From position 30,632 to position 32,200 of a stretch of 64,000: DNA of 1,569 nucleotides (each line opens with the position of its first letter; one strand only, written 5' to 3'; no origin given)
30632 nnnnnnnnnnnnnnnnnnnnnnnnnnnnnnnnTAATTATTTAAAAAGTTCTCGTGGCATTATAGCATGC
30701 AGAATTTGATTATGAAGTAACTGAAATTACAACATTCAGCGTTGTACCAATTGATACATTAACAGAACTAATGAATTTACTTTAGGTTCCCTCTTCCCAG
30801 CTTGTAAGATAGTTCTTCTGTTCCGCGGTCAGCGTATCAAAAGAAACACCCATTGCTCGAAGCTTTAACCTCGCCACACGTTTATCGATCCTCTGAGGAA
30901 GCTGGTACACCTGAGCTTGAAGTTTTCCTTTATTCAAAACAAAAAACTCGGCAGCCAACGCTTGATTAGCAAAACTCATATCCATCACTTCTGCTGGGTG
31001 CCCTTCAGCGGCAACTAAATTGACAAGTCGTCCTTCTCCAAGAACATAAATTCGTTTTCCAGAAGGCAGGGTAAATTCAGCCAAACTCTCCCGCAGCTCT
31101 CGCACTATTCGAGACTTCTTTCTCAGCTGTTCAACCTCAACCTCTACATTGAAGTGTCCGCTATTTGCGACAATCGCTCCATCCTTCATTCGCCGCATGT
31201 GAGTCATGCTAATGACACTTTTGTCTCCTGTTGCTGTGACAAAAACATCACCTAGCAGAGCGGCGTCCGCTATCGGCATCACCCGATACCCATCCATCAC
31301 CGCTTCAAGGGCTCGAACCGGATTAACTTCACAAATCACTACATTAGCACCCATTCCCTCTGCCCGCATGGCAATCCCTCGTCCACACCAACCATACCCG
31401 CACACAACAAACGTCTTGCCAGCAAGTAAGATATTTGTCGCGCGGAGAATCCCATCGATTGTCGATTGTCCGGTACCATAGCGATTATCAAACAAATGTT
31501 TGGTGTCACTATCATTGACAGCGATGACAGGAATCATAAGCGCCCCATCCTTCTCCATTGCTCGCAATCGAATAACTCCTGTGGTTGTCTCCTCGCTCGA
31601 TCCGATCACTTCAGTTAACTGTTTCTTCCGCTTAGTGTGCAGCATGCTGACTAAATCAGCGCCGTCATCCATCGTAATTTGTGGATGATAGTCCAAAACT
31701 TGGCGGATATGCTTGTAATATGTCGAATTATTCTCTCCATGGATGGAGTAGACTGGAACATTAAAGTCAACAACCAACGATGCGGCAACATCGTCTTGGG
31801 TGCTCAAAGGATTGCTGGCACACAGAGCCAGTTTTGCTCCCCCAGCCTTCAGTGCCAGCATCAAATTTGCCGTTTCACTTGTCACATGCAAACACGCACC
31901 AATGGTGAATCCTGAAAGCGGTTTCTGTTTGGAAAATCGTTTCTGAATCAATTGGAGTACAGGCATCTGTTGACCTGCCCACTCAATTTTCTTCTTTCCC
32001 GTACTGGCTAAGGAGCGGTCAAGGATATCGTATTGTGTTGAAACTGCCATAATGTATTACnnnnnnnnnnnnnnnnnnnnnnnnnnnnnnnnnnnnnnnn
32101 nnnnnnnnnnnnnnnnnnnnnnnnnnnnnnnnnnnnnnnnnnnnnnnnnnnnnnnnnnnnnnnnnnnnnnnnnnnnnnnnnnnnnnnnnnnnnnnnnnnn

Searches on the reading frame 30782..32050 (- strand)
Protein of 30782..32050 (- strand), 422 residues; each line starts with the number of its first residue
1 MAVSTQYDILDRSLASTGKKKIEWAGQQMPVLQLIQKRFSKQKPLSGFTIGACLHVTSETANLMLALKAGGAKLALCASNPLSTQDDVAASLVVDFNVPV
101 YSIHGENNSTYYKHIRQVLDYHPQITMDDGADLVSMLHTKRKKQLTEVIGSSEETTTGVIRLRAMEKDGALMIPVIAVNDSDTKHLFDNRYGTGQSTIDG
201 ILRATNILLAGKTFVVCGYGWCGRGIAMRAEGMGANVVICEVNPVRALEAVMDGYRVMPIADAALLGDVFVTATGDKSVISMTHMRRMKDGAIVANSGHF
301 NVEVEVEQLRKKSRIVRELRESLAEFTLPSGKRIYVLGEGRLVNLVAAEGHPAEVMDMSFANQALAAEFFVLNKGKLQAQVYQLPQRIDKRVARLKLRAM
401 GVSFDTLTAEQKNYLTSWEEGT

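Call 3: search_protein_families(library=pfam, proteins=[window:30782-32050:-], max_evalue=1)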
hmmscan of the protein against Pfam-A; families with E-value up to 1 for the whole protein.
window:30782-32050:- (422 aa): 7 families
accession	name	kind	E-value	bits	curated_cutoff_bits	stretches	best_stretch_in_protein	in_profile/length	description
PF05221.23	AdoHcyase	-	2.2e-60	204.7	25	2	143-421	175-291/299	S-adenosyl-L-homocysteine hydrolase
PF00670.27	AdoHcyase_NAD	-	7.1e-51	173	27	1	189-349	1-161/162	S-adenosyl-L-homocysteine hydrolase, NAD binding domain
PF07991.19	KARI_N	-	1.4e-06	28.4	20.6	1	209-311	2-108/165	Acetohydroxy acid isomeroreductase, NADPH-binding domain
PF02826.25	2-Hacid_dh_C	-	3.3e-06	27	25.1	1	208-299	33-128/178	D-isomer specific 2-hydroxyacid dehydrogenase, NAD binding domain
PF02254.24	TrkA_N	-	0.011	16.5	23.8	1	214-258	1-45/116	TrkA-N domain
PF02737.24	3HCDH_N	-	0.072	13.4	22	1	215-323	3-104/180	3-hydroxyacyl-CoA dehydrogenase, NAD binding domain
PF01262.27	AlaDh_PNT_C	-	0.22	11.3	23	1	213-253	30-72/214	Alanine dehydrogenase/PNT, C-terminal domain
